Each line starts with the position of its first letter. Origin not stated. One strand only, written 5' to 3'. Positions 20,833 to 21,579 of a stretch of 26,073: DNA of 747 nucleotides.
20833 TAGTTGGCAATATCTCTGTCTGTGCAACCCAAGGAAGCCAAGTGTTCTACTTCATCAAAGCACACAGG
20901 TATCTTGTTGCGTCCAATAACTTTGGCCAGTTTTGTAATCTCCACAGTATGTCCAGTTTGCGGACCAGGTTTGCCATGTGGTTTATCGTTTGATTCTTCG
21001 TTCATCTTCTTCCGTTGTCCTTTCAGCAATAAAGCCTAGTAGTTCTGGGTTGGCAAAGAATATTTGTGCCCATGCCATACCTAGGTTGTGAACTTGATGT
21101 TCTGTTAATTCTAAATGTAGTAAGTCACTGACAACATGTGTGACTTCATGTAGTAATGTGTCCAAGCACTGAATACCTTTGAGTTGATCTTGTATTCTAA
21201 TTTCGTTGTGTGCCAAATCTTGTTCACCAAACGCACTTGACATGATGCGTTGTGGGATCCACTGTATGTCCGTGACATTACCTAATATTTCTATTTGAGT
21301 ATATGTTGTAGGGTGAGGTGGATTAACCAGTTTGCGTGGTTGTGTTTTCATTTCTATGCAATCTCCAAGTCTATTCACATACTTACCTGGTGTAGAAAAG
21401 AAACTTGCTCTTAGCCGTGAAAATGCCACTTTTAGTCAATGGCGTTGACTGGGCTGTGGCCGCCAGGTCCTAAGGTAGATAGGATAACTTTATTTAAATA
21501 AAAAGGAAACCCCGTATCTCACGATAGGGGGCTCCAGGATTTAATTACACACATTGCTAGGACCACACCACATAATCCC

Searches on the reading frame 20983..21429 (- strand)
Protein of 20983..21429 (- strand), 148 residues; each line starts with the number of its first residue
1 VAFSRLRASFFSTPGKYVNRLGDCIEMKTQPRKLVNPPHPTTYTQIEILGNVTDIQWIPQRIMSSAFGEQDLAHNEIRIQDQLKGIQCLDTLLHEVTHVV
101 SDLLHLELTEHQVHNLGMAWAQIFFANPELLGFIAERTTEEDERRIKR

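Call 10: search_protein_families(library=phrogs, proteins=[window:20983-21429:-], max_evalue=0.01)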
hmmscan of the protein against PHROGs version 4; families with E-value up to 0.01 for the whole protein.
window:20983-21429:- (148 aa): 2 families
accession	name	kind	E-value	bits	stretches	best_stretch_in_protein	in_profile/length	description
phrog_1233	-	unknown function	1.2e-06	28.9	1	45-138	11-115/306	-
phrog_6361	-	unknown function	0.0024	18.6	1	64-112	57-102/203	-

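Call 11: search_protein_families(library=pfam, proteins=[window:20983-21429:-], max_evalue=0.01)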
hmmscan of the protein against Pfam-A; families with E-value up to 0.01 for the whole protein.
window:20983-21429:- (148 aa): 0 families

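Call 13: find_related_loci(query=window:20983-21429:-, collection=viral_contigs, flank=4000)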
Query window:20983-21429:- (148 aa) in viral_contigs; peptide patterns used: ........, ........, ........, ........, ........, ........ (x = any residue, [..] = any of these).
20 stretches matched a pattern; 11 encode a relative of the query (tblastn E <= 1e-3); 11 distinct loci.
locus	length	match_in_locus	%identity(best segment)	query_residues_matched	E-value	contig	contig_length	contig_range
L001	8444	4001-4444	91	1-148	7e-90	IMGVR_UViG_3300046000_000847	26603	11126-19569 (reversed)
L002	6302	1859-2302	91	1-148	7e-90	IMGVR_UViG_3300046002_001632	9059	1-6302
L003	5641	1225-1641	94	10-148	3e-88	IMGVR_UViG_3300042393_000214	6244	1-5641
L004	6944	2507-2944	88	3-148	2e-86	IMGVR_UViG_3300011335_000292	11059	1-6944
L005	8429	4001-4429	90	6-148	7e-86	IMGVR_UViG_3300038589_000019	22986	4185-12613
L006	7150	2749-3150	93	15-148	2e-83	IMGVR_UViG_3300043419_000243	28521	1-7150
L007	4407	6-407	90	15-148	5e-82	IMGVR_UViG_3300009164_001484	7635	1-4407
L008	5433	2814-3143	85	39-148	8e-62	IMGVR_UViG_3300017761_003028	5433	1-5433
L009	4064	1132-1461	85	39-148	8e-62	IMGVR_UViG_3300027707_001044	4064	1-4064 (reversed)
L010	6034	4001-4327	78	40-148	3e-56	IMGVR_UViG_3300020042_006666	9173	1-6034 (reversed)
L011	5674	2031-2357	78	40-148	3e-56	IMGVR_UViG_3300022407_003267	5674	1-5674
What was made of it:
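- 21349..21351 (-): True ATG of the first late gene, the 122-aa HExxH protein. This replaces the GTG at 21429 listed as the ORF start. Relatives L008-L011 match only from residue 39-40 of the longer ORF (call 13).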

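Call 90: search_protein_families(library=pfam, proteins=[window:20983-21351:-, L004:1181-1516:+, L004:1506-1718:+, L001:3469-3900:+, L004:1951-2121:+], max_evalue=5)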
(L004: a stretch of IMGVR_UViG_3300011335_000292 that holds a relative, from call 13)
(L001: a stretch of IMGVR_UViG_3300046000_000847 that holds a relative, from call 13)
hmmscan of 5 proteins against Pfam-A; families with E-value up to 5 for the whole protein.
window:20983-21351:- (122 aa): 0 families

L004:1181-1516:+ (111 aa): 0 families

L004:1506-1718:+ (70 aa): 0 families

L001:3469-3900:+ (143 aa): 1 family
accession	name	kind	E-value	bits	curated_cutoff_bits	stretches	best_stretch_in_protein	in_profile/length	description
PF11569.14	Homez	-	0.052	13.8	21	1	29-53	26-50/57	Homeodomain leucine-zipper encoding, Homez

L004:1951-2121:+ (56 aa): 0 families

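Call 91: search_protein_families(library=ncbifam, proteins=[window:20983-21351:-, L004:1181-1516:+, L004:1506-1718:+, L001:3469-3900:+, L004:1951-2121:+], max_evalue=1)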
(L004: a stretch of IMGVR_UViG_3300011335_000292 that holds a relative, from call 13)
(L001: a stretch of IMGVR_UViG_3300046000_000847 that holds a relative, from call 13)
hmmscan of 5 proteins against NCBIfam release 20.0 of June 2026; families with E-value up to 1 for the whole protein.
window:20983-21351:- (122 aa): 0 families

L004:1181-1516:+ (111 aa): 0 families

L004:1506-1718:+ (70 aa): 0 families

L001:3469-3900:+ (143 aa): 0 families

L004:1951-2121:+ (56 aa): 2 families
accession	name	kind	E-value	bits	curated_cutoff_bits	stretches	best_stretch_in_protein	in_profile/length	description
NF053611.1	YiaD_Gzip_OmpA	equivalog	0.0052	16.5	175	1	12-54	91-133/206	YiaD family glycine zipper/OmpA-like lipoprotein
NF033459.1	DksA_like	equivalog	0.11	12.9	105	1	5-55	26-76/113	RNA polymerase-binding protein DksA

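Call 92: find_homologous_proteins(query=window:20986-21351:-, max_evalue=0.001)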
Query window:20986-21351:- (122 aa): 60 proteins with E <= 0.001 among 62 candidates.
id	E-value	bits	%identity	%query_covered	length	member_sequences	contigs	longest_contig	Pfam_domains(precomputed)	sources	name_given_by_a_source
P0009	3.1e-72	258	95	100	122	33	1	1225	-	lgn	-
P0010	5.9e-66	238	88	99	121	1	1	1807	-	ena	-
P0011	1.8e-65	236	85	100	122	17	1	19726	-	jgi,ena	jgi:hypothetical protein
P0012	1.1e-63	230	82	100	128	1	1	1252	-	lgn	-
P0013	9.8e-63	227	83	100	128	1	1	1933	-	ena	-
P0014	9.8e-63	227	82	100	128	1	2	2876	-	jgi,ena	-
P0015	1.0e-62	227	85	98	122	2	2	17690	-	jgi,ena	jgi:hypothetical protein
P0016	1.8e-62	226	84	100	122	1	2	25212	-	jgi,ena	jgi:hypothetical protein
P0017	2.6e-62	226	82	100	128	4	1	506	-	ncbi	-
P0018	1.1e-58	214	80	96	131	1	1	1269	-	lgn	-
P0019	2.4e-58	213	78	100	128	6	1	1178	-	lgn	-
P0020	3.7e-58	212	72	100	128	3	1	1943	-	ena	-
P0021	4.0e-57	209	76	100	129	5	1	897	-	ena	-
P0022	7.2e-56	205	74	100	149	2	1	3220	-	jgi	-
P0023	7.3e-56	205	74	100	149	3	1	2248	-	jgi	-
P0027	4.5e-55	202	74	100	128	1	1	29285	-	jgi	-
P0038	8.3e-50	185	72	93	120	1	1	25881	-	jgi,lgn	jgi:hypothetical protein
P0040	2.0e-47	178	74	89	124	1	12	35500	-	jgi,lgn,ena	-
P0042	4.4e-45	170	63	100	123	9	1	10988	-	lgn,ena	-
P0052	2.4e-39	152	59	96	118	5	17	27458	-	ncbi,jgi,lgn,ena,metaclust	metaclust:\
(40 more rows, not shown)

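Call 94: find_encoding_contigs(protein=P0052, flank=2500, max_places=4)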
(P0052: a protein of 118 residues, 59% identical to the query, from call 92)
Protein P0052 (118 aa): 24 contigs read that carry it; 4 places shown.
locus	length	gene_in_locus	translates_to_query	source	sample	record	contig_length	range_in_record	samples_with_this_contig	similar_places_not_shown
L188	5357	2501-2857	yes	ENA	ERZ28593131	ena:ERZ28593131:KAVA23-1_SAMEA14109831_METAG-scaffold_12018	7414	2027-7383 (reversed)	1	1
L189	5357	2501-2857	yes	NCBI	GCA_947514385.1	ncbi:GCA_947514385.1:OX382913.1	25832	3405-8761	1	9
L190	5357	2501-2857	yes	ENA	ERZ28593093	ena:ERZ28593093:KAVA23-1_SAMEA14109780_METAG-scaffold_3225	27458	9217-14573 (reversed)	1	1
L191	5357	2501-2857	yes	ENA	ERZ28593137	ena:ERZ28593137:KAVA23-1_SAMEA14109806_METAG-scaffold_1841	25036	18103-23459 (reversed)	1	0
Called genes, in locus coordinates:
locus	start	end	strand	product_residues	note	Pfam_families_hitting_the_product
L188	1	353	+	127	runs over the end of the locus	?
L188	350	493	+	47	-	-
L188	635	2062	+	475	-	-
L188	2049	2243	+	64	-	-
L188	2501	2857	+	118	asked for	-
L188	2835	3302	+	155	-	-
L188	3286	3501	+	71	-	-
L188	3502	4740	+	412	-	PF03237:Terminase_6N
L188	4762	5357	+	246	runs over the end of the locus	-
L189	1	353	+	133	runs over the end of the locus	-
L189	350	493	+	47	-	-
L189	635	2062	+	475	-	-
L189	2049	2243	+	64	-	-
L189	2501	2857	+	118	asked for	-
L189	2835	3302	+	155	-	-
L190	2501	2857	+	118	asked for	-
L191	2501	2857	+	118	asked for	-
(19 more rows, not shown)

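Call 95: find_encoding_contigs(protein=P0040, flank=2500, max_places=3)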
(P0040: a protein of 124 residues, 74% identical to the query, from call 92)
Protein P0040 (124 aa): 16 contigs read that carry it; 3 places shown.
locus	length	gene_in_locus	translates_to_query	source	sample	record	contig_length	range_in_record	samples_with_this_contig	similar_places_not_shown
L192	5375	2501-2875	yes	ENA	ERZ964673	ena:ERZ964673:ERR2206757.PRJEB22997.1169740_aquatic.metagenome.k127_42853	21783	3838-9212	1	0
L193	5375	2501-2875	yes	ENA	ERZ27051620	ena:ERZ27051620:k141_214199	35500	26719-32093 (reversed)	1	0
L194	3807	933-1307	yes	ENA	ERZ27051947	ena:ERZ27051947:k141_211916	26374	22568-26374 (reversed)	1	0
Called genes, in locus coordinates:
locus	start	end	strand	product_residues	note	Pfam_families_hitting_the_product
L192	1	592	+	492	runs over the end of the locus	PF13148:DUF3987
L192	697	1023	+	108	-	-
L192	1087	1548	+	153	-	PF13392:HNH_3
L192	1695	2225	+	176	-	-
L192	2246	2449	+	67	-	-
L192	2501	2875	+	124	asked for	-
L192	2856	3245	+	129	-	-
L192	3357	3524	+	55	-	-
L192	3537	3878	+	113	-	-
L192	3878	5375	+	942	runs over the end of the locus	-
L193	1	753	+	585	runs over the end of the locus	PF19263:DUF5906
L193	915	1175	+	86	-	-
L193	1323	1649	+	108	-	-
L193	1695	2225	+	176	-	-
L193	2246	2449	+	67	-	-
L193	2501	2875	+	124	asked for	-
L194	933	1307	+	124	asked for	-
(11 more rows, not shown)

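Call 99: find_encoding_contigs(protein=P0027, flank=2000, max_places=2)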
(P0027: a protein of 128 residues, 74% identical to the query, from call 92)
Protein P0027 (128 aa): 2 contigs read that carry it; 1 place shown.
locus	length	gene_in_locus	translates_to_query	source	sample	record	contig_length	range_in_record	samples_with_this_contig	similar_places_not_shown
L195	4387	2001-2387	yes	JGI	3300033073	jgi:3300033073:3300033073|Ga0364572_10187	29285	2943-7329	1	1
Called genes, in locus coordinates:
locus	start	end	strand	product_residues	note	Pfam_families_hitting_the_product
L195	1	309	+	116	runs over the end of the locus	-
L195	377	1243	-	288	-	PF01555:N6_N4_Mtase (weak)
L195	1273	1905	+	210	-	PF00182:Glyco_hydro_19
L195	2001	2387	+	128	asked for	-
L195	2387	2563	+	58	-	-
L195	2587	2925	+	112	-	-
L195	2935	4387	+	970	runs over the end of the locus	-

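Call 100: find_encoding_contigs(protein=P0038, flank=2000, max_places=2)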
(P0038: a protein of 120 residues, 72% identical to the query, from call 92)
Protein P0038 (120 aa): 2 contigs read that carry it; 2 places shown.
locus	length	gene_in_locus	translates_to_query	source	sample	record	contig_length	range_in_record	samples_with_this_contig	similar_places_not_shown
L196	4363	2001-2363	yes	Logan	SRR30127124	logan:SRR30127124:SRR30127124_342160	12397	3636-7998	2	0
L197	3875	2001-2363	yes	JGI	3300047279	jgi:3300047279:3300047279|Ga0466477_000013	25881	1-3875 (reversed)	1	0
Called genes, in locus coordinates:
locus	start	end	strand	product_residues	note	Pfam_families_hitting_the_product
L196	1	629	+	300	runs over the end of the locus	-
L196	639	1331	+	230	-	PF07460:NUMOD3 (weak)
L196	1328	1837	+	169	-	-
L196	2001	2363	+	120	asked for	-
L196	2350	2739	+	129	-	-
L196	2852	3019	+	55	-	-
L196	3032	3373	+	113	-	-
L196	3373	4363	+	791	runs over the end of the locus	-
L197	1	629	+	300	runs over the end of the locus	-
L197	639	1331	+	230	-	PF07460:NUMOD3 (weak)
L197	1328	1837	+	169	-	-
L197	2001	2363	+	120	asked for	-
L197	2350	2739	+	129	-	-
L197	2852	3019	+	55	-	-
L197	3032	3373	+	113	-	-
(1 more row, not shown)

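Call 101: find_encoding_contigs(protein=P0042, flank=2000, max_places=2)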
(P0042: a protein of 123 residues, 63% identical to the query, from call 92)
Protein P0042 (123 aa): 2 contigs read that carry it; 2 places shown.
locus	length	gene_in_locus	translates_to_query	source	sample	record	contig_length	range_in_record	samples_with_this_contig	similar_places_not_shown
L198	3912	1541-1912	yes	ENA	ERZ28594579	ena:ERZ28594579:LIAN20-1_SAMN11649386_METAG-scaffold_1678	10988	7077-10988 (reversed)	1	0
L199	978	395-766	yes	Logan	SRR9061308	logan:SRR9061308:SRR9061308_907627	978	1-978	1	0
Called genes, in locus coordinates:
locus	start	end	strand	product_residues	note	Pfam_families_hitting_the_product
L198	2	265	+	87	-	?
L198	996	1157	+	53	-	-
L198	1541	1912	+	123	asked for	-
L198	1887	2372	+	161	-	-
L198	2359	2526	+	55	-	-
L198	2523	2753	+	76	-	-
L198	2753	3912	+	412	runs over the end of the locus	PF03237:Terminase_6N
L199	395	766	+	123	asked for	-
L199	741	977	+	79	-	?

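Call 103: predict_structure(alignment_id=A7)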
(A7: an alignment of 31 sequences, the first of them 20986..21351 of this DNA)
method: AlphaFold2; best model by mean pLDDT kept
length: 122 residues; sequences in the alignment: 31
mean_pLDDT: 90.8   pTM: 0.80
mean pLDDT of the five models: 90.8, 90.4, 89.5, 89.1, 84.9
residues with pLDDT >= 90: 98; 70-90: 12; 50-70: 11; < 50: 1
segments of 3 or more residues with pLDDT < 50: none
pLDDT, mean of each block of 10 residues (from residue 1): 60 87 97 88 94 94 96 96 95 95 97 95 67
secondary structure, 60 per line:
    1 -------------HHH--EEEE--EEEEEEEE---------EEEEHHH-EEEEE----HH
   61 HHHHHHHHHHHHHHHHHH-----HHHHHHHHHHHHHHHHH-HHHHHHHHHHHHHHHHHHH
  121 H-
elements in order: E19-22 E25-32 E42-45 E50-54 H59-78 H84-100 H102-121

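Call 107: fold_search(model_id=the predicted structure, library=pdb)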
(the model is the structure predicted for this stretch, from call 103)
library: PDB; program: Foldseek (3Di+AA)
matches with E <= 10: 109; with E <= 0.001: 0
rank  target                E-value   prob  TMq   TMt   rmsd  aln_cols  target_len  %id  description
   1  8sln_A                1.7e-02  0.98  0.37  0.21   4.5        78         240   22  Crystal structure of Deinococcus geothermalis PprI complexed with ssDNA (released 2024-03-13)
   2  3dti                  2.7e-02  0.98  0.43  0.24   5.8        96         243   23  Crystal structure of the IRRE protein, a central regulator of DNA damage repair in deinococcaceae (released 2009-02-10)
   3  3dte                  4.9e-02  0.97  0.43  0.24   5.8        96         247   23  Crystal structure of the IRRE protein, a central regulator of DNA damage repair in deinococcaceae (released 2009-02-10)
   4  8slm                  9.5e-02  0.85  0.41  0.23   7.1        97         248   18  Crystal structure of Deinococcus geothermalis PprI (released 2024-03-13)
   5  4jiu                  1.6e-01  0.91  0.38  0.44   2.9        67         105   10  Crystal structure of the metallopeptidase zymogen of Pyrococcus abyssi abylysin (released 2013-06-12)
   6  4jix_A                2.1e-01  0.35  0.25  0.27  13.7       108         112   14  Crystal structure of the metallopeptidase zymogen of Methanocaldococcus jannaschii jannalysin (released 2013-06-12)
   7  4qhg                  2.4e-01  0.28  0.28  0.31   9.8        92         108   20  Crystal structure of Methanocaldococcus jannaschii dimeric selecase (released 2014-07-16)
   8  4jix_B                3.0e-01  0.72  0.37  0.43   6.8        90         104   11  Crystal structure of the metallopeptidase zymogen of Methanocaldococcus jannaschii jannalysin (released 2013-06-12)
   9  4qhf                  3.6e-01  0.47  0.34  0.38  11.3        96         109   16  Crystal structure of Methanocaldococcus jannaschii monomeric selecase (released 2014-07-16)
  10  4qhj_A                5.4e-01  0.47  0.37  0.41   8.9        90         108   19  Crystal structure of Methanocaldococcus jannaschii selecase mutant I100F+H107F (released 2014-07-16)
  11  6d2s                  5.7e-01  0.51  0.37  0.19   5.2        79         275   14  Mycobacterium tuberculosis transcriptional regulator (released 2019-04-17)
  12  6mdx_A                6.1e-01  0.72  0.43  0.30   3.1        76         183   18  Mechanism of protease dependent DPC repair (released 2019-04-10)
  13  4qhi_C                6.6e-01  0.30  0.35  0.39  10.6        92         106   20  Crystal structure of Methanocaldococcus jannaschii selecase mutant R36W (released 2014-07-16)
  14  6cz6_C                7.5e-01  0.25  0.31  0.14   6.7        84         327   11  Mycobacterium tuberculosis transcriptional regulator (released 2019-04-17)
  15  4qhi_B                8.0e-01  0.35  0.39  0.43   9.2        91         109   15  Crystal structure of Methanocaldococcus jannaschii selecase mutant R36W (released 2014-07-16)
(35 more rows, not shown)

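Call 109: find_encoding_contigs(protein=P0009, flank=1500, max_places=10)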
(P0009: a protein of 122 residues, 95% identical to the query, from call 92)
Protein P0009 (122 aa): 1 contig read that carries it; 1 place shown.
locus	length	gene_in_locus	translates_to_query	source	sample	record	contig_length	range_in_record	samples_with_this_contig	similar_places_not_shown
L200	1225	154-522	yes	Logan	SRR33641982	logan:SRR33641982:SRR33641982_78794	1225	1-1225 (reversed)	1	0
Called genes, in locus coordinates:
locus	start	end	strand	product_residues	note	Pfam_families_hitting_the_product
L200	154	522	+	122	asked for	-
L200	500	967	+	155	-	-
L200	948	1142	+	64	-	-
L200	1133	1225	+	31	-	?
